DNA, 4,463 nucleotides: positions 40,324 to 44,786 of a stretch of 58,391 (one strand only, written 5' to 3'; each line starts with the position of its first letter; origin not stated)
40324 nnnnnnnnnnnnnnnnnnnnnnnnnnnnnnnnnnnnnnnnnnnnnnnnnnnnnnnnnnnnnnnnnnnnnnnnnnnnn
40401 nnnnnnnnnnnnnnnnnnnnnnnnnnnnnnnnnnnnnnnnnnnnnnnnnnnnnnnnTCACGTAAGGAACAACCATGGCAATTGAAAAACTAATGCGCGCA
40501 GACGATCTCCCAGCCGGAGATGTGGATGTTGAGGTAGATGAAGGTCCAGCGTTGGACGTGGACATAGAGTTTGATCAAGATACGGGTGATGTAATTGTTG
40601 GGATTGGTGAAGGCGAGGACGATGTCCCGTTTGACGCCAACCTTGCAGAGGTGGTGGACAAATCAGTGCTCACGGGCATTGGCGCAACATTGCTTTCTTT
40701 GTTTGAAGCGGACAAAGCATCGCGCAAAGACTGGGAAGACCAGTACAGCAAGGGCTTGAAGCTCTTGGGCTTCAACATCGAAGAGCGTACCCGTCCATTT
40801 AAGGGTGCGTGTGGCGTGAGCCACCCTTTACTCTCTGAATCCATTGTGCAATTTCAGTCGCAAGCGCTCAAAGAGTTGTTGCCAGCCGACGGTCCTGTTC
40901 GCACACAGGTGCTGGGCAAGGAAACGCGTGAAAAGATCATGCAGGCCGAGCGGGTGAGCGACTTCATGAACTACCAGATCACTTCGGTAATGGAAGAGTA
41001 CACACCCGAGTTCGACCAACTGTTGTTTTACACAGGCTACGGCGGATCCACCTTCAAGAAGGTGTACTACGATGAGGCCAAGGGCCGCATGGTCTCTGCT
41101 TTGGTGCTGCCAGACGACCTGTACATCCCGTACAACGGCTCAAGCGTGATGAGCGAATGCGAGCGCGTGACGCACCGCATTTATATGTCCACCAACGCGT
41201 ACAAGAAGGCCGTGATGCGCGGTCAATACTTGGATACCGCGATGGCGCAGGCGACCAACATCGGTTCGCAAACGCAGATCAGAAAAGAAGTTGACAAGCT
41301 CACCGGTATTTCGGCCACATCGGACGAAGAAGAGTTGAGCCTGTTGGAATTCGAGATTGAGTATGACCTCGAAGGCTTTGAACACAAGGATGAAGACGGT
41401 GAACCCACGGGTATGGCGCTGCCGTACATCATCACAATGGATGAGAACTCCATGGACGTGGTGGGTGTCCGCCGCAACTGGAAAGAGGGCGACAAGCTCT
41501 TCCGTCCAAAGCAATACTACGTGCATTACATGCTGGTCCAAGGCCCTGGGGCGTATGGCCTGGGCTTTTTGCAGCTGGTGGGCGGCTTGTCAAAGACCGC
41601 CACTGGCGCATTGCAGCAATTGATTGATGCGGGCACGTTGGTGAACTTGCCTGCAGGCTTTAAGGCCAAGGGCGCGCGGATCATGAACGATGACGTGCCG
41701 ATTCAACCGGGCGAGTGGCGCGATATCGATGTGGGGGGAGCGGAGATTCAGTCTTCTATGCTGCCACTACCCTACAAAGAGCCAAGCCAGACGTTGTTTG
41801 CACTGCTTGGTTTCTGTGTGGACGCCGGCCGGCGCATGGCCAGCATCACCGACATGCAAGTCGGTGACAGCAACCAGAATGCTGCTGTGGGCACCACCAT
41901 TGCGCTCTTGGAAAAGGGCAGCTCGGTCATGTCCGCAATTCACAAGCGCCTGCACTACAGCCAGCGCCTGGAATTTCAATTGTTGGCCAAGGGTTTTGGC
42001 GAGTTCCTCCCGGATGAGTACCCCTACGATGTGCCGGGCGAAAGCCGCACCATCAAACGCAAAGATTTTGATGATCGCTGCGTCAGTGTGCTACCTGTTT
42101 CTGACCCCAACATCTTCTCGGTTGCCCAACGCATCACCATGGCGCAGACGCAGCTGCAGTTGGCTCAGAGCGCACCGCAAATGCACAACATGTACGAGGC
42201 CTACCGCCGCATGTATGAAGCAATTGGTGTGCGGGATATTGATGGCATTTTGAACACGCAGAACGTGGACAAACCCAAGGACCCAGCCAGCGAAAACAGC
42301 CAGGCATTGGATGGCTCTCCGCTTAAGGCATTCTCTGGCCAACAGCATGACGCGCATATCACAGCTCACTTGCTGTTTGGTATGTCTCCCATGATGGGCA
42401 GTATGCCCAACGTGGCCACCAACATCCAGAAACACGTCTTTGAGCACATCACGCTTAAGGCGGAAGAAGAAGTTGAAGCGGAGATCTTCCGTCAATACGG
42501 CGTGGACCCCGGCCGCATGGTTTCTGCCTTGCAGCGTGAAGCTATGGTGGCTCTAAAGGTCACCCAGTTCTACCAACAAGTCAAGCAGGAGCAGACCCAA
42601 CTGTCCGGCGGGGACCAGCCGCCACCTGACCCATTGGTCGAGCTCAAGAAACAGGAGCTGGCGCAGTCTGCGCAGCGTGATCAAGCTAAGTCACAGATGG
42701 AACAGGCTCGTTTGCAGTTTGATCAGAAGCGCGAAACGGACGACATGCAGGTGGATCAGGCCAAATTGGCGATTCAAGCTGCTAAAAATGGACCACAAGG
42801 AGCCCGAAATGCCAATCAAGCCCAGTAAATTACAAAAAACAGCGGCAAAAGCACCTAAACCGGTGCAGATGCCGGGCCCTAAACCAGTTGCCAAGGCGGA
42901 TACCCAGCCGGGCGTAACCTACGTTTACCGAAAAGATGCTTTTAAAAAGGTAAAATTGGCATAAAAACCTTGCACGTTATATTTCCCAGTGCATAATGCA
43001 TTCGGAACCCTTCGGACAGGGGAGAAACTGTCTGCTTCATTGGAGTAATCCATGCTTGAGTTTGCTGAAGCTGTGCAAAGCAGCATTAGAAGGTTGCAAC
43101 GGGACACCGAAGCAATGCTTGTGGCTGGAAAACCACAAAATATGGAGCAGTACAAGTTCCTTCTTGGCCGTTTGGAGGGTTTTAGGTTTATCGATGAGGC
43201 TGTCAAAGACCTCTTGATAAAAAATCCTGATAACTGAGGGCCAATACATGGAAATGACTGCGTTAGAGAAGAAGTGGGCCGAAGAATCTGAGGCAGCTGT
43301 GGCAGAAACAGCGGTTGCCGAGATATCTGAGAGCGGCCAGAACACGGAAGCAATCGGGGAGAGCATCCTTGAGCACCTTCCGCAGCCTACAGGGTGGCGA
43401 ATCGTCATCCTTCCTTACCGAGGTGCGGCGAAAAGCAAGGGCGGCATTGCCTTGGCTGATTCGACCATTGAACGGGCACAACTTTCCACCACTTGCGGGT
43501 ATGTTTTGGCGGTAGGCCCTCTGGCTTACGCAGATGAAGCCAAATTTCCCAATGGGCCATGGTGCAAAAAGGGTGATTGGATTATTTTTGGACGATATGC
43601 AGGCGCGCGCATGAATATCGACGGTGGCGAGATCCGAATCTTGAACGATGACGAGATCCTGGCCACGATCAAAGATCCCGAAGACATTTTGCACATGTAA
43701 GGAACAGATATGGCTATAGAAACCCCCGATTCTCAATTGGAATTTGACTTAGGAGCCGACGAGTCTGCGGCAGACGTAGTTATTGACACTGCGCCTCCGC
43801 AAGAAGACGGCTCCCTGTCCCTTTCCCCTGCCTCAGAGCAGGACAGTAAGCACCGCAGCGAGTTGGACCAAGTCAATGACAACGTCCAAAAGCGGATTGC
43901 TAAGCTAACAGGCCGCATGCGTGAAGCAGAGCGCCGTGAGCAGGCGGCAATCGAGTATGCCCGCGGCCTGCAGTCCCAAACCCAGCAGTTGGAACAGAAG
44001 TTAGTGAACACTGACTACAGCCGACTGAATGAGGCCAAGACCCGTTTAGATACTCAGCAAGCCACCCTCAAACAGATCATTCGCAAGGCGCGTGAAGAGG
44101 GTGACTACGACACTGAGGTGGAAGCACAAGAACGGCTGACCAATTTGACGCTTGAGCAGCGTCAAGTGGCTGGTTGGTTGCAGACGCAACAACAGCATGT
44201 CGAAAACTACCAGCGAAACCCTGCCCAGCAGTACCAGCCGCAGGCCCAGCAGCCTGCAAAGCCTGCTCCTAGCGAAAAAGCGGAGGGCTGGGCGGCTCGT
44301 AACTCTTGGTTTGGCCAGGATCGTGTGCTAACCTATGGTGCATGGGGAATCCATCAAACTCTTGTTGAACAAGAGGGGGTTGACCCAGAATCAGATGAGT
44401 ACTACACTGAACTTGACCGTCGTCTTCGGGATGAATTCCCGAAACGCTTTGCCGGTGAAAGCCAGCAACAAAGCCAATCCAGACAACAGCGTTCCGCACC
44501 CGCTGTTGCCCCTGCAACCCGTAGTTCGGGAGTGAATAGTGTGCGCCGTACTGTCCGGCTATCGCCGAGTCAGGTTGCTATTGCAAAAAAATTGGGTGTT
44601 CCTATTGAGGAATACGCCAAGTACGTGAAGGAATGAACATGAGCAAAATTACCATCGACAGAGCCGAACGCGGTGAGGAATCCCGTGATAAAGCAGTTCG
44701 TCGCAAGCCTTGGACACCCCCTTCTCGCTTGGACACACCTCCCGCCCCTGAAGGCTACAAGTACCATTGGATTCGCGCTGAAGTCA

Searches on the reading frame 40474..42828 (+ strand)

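Call 10: search_protein_families(library=pfam, proteins=[window:40474-42828:+], max_evalue=0.001)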
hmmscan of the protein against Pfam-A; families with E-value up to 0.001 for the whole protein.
window:40474-42828:+ (784 aa): 0 families

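Call 35: search_protein_families(library=phrogs, proteins=[window:40474-42828:+], max_evalue=0.001)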
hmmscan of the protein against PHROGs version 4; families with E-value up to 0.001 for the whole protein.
window:40474-42828:+ (784 aa): 1 family
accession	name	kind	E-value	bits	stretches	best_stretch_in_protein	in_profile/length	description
phrog_1216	-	head and packaging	2.3e-33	116.7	1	81-754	122-709/714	portal protein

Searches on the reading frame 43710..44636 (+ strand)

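Call 10: search_protein_families(library=pfam, proteins=[window:43710-44636:+], max_evalue=0.001)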
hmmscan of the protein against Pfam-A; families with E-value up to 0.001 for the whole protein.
window:43710-44636:+ (308 aa): 0 families

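Call 35: search_protein_families(library=phrogs, proteins=[window:43710-44636:+], max_evalue=0.001)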
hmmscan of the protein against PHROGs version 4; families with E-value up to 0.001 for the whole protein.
window:43710-44636:+ (308 aa): 1 family
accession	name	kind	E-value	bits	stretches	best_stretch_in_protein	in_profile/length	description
phrog_28737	-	unknown function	1.1e-67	229.9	1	45-307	77-336/341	-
